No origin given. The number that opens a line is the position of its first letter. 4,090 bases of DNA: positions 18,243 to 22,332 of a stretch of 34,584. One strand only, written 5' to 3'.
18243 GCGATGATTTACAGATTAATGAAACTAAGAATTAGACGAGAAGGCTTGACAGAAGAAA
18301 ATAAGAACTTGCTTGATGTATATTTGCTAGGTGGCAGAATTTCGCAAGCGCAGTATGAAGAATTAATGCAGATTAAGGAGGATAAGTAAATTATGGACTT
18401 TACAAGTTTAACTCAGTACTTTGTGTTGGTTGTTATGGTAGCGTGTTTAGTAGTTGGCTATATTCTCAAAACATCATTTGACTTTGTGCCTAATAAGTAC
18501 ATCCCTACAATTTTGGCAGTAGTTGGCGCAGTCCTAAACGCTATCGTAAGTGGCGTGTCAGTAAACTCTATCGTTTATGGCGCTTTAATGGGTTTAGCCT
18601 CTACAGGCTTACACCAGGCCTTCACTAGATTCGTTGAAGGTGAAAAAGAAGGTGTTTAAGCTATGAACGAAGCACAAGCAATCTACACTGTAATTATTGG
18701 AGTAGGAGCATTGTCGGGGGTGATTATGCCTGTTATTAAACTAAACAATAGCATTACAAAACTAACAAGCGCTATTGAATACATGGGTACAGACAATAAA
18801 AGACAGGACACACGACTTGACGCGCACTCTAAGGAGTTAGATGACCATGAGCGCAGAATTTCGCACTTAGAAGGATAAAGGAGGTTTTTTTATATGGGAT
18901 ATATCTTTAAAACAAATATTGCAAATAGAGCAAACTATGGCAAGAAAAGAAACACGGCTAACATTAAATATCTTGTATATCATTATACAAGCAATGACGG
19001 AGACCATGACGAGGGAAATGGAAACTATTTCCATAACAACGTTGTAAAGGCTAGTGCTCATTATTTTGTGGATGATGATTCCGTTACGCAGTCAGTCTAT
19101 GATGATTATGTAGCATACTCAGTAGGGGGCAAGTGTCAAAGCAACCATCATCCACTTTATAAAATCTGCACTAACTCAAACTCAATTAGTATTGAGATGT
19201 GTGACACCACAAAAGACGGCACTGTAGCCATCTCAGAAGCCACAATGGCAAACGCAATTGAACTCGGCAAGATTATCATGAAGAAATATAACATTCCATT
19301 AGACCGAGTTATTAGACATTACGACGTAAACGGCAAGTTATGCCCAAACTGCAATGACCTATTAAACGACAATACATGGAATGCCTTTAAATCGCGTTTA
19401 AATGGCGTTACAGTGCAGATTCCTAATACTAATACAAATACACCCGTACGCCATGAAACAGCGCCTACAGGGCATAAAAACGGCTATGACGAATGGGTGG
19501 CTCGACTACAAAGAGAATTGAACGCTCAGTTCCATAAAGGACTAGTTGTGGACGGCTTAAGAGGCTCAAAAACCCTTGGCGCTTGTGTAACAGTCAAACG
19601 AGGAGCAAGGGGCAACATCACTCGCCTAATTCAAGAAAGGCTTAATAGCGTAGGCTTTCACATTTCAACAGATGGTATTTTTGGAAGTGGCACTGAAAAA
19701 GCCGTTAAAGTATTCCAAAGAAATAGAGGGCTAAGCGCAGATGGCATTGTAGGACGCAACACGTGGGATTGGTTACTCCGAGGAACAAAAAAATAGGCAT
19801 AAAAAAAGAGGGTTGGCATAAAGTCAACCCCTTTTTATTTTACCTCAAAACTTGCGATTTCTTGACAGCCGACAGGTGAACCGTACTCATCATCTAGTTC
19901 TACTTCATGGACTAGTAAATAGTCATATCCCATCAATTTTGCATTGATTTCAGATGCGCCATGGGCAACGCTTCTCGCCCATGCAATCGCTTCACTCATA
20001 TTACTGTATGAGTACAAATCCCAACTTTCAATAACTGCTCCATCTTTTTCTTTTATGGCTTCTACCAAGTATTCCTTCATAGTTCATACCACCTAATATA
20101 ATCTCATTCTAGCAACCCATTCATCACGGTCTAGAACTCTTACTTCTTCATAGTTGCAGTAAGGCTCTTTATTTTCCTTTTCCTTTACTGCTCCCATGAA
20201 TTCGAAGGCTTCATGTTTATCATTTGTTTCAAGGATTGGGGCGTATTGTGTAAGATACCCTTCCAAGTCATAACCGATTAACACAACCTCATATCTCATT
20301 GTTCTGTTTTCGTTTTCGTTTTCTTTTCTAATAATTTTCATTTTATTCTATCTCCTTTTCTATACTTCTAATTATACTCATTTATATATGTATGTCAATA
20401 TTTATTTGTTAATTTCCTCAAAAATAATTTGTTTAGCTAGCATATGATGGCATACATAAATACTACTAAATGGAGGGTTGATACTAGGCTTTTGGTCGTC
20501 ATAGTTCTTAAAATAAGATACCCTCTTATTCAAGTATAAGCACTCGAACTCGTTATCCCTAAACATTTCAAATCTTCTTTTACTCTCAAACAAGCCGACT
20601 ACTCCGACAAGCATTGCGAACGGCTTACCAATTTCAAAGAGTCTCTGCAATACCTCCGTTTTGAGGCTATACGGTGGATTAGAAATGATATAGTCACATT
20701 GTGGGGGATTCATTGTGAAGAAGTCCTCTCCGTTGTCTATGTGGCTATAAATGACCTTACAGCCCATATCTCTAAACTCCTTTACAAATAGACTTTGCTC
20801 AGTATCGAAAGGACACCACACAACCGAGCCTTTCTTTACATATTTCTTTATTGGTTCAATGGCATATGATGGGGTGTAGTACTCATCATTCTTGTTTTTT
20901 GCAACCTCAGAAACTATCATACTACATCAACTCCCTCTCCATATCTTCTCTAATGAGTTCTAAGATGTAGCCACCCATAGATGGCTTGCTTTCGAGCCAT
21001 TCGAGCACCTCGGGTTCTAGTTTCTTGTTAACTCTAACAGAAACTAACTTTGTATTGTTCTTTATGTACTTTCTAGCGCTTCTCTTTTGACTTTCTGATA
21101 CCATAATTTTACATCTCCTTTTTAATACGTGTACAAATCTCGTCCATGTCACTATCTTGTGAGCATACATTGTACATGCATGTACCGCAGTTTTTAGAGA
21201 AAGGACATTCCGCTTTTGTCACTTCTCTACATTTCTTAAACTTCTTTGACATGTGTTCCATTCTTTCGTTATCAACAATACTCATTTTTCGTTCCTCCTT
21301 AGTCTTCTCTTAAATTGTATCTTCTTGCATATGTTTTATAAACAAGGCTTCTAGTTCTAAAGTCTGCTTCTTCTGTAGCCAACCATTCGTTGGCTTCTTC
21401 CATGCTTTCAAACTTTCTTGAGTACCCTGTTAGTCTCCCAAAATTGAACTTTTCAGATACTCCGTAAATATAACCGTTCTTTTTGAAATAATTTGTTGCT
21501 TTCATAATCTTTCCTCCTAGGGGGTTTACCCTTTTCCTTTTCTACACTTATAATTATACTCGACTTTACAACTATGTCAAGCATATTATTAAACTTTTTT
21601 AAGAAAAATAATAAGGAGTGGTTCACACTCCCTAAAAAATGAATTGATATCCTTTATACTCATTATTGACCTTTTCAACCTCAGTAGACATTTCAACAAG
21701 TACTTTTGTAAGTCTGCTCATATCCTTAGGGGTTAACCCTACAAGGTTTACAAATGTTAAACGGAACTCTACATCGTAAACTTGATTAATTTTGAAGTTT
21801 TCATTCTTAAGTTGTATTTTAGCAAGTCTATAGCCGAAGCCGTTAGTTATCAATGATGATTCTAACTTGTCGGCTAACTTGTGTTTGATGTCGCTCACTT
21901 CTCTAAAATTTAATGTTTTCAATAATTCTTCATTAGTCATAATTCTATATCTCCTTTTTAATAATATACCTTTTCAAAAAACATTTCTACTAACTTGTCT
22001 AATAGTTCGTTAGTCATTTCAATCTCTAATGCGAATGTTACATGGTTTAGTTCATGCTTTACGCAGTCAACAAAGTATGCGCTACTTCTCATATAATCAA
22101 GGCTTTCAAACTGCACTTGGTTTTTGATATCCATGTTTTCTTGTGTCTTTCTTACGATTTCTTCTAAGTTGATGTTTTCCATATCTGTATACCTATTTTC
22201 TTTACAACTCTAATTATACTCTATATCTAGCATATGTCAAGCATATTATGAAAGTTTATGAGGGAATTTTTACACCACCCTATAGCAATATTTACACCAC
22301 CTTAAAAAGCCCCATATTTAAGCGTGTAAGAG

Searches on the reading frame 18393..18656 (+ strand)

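Call 18: search_protein_families(library=phrogs, proteins=[window:18393-18656:+], max_evalue=0.00001)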
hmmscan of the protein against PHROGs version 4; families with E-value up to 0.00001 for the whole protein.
window:18393-18656:+ (88 aa): 2 families
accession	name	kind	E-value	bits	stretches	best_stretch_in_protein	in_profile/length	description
phrog_1129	-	lysis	5.1e-24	85.1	1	1-85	1-85/86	holin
phrog_1299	-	lysis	8.7e-07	29.7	1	12-85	11-88/100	holin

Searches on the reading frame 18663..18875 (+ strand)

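Call 18: search_protein_families(library=phrogs, proteins=[window:18663-18875:+], max_evalue=0.00001)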
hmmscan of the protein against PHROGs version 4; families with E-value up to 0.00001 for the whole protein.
window:18663-18875:+ (71 aa): 1 family
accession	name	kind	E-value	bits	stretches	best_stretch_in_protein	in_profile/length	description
phrog_1009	-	unknown function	2.4e-06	28.5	1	5-70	12-96/103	-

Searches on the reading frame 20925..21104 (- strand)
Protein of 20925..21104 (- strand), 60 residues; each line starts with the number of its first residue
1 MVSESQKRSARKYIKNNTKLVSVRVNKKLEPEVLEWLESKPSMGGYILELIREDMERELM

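Call 90: search_protein_families(library=ncbifam, proteins=[window:20925-21104:-], max_evalue=0.01)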
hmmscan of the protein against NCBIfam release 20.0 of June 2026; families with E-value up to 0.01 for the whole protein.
window:20925-21104:- (60 aa): 0 families

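Call 91: search_protein_families(library=padloc, proteins=[window:20925-21104:-], max_evalue=0.01)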
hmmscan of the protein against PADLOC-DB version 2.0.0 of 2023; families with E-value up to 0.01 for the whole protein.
window:20925-21104:- (60 aa): 0 families

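Call 97: predict_structure(protein=window:20925-21104:-)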
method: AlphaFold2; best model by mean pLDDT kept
length: 60 residues; sequences in the alignment: 1
mean_pLDDT: 82.7   pTM: 0.55
mean pLDDT of the five models: 82.7, 79.9, 79.5, 78.5, 65.8
residues with pLDDT >= 90: 1; 70-90: 55; 50-70: 4; < 50: 0
segments of 3 or more residues with pLDDT < 50: none
pLDDT, mean of each block of 10 residues (from residue 1): 80 86 84 88 81 77
secondary structure, 60 per line:
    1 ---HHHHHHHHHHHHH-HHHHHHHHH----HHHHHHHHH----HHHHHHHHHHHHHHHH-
elements in order: H4-16 H18-26 H31-39 H44-59

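Call 101: fold_search(model_id=the predicted structure, library=pdb)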
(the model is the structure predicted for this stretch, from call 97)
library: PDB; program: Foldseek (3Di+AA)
matches with E <= 10: 0; with E <= 0.001: 0
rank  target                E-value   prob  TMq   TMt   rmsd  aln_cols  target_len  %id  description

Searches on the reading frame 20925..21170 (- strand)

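Call 10: search_protein_families(library=phrogs, proteins=[window:20925-21170:-], max_evalue=0.001)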
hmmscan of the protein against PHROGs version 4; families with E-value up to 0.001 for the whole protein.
window:20925-21170:- (82 aa): 0 families

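Call 39: search_protein_families(library=pfam, proteins=[window:20925-21170:-], max_evalue=0.1)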
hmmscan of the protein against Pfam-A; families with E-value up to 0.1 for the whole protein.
window:20925-21170:- (82 aa): 1 family
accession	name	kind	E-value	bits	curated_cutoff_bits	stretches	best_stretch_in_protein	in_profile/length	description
PF10357.16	WH_KIN17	-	0.011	16.2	25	1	1-46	49-94/119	KIN17 WH-like domain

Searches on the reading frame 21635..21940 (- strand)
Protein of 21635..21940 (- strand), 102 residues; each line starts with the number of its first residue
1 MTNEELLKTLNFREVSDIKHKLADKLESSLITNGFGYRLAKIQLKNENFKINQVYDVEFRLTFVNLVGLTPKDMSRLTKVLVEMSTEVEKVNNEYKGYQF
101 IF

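Call 10: search_protein_families(library=phrogs, proteins=[window:21635-21940:-], max_evalue=0.001)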
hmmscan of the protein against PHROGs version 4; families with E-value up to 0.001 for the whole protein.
window:21635-21940:- (102 aa): 0 families

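Call 39: search_protein_families(library=pfam, proteins=[window:21635-21940:-], max_evalue=0.1)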
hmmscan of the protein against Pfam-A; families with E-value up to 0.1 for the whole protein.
window:21635-21940:- (102 aa): 0 families

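Call 90: search_protein_families(library=ncbifam, proteins=[window:21635-21940:-], max_evalue=0.01)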
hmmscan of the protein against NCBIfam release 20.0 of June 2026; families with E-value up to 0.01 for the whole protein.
window:21635-21940:- (102 aa): 0 families

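Call 91: search_protein_families(library=padloc, proteins=[window:21635-21940:-], max_evalue=0.01)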
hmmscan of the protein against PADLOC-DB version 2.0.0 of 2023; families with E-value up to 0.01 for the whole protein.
window:21635-21940:- (102 aa): 0 families

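Call 98: predict_structure(protein=window:21635-21940:-)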
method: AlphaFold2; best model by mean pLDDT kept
length: 102 residues; sequences in the alignment: 1
mean_pLDDT: 69.2   pTM: 0.59
mean pLDDT of the five models: 69.2, 57.9, 46.0, 44.6, 43.0
residues with pLDDT >= 90: 0; 70-90: 52; 50-70: 41; < 50: 9
segments of 3 or more residues with pLDDT < 50: 5-10, 50-52
pLDDT, mean of each block of 10 residues (from residue 1): 50 74 81 69 52 58 68 82 85 74 65
secondary structure, 60 per line:
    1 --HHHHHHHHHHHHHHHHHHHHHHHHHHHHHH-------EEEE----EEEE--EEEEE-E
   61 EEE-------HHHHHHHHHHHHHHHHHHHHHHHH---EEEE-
elements in order: H3-32 E40-43 E48-51 E54-58 E60-63 H71-94 E98-101

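Call 102: fold_search(model_id=the predicted structure, library=pdb)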
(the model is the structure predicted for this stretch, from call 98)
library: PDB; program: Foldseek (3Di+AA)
matches with E <= 10: 376; with E <= 0.001: 0
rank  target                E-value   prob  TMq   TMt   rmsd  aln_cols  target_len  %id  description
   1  6vda                  1.7e-01  0.33  0.33  0.37   6.9       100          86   14  Metal-bound C-terminal domain of CzcD transporter from Thermotoga maritima (released 2020-06-24)
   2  4ag0_A                2.4e-01  0.21  0.33  0.17   9.2        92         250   13  Crystal structure of FimX EAL domain (released 2013-01-09)
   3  3byp_A                3.9e-01  0.63  0.48  0.56   3.7        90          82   16  Mode of Action of a Putative Zinc Transporter CzrB (released 2008-09-23)
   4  3j9t_M                5.1e-01  0.13  0.32  0.18  10.8       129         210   19  Yeast V-ATPase state 1 (released 2015-05-13)
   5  9v21_sd               5.5e-01  0.15  0.31  0.19   7.6       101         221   14  Cryo- EM structure of 75S ribosome with P- tRNA from Entamoeba histolytica (released 2025-10-08)
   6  5knc_G                5.5e-01  0.12  0.31  0.18  12.2       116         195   10  Crystal structure of the 3 ADP-bound V1 complex (released 2016-11-02)
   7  4rnd_C                5.5e-01  0.08  0.26  0.18  12.9       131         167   15  Crystal Structure of the subunit DF-assembly of the eukaryotic V-ATPase. (released 2014-12-10)
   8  3byr                  5.9e-01  0.54  0.48  0.53   3.8        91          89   15  Mode of Action of a Putative Zinc Transporter CzrB (Zn form) (released 2008-09-23)
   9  4ag0_B                5.9e-01  0.08  0.28  0.14  10.3        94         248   17  Crystal structure of FimX EAL domain (released 2013-01-09)
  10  4v6w_AH               6.7e-01  0.25  0.36  0.22   6.2        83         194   10  Structure of the D. melanogaster 80S ribosome (released 2014-07-09)
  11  2kzf_MODEL_1_A        6.7e-01  0.18  0.34  0.34   6.3        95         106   10  Solution NMR structure of the thermotoga maritima protein TM0855 a putative ribosome binding factor A (released 2010-08-11)
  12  4peo_B                7.2e-01  0.18  0.34  0.37   6.2        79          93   14  Crystal structure of a hypothetical protein from Staphylococcus aureus. (released 2015-05-06)
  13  6qfj_D                7.2e-01  0.14  0.27  0.30   6.0        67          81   16  MamB CTD magnetosome protein [Desulfamplus magnetovallimortis BW-1] (released 2019-02-06)
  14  3uow_A                7.7e-01  0.21  0.42  0.11   5.5       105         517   14  Crystal Structure of PF10_0123, a GMP Synthetase from Plasmodium Falciparum (released 2011-12-07)
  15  4rnd_A                7.7e-01  0.08  0.27  0.18   9.2       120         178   18  Crystal Structure of the subunit DF-assembly of the eukaryotic V-ATPase. (released 2014-12-10)
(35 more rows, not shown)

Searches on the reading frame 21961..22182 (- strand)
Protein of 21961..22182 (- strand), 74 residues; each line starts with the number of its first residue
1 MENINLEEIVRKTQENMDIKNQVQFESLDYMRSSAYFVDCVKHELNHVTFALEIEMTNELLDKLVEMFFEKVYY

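Call 10: search_protein_families(library=phrogs, proteins=[window:21961-22182:-], max_evalue=0.001)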
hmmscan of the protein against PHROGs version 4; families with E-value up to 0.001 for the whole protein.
window:21961-22182:- (74 aa): 0 families

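Call 39: search_protein_families(library=pfam, proteins=[window:21961-22182:-], max_evalue=0.1)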
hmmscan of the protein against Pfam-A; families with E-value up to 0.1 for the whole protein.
window:21961-22182:- (74 aa): 1 family
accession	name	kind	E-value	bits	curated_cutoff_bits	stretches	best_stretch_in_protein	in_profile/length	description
PF12500.13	TRSP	-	0.076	13.3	25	1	10-67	70-127/128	TRSP domain C terminus to PRTase_2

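Call 90: search_protein_families(library=ncbifam, proteins=[window:21961-22182:-], max_evalue=0.01)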
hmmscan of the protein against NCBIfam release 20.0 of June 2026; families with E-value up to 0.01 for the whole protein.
window:21961-22182:- (74 aa): 0 families

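Call 91: search_protein_families(library=padloc, proteins=[window:21961-22182:-], max_evalue=0.01)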
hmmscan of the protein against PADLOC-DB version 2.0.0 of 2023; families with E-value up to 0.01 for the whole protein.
window:21961-22182:- (74 aa): 0 families
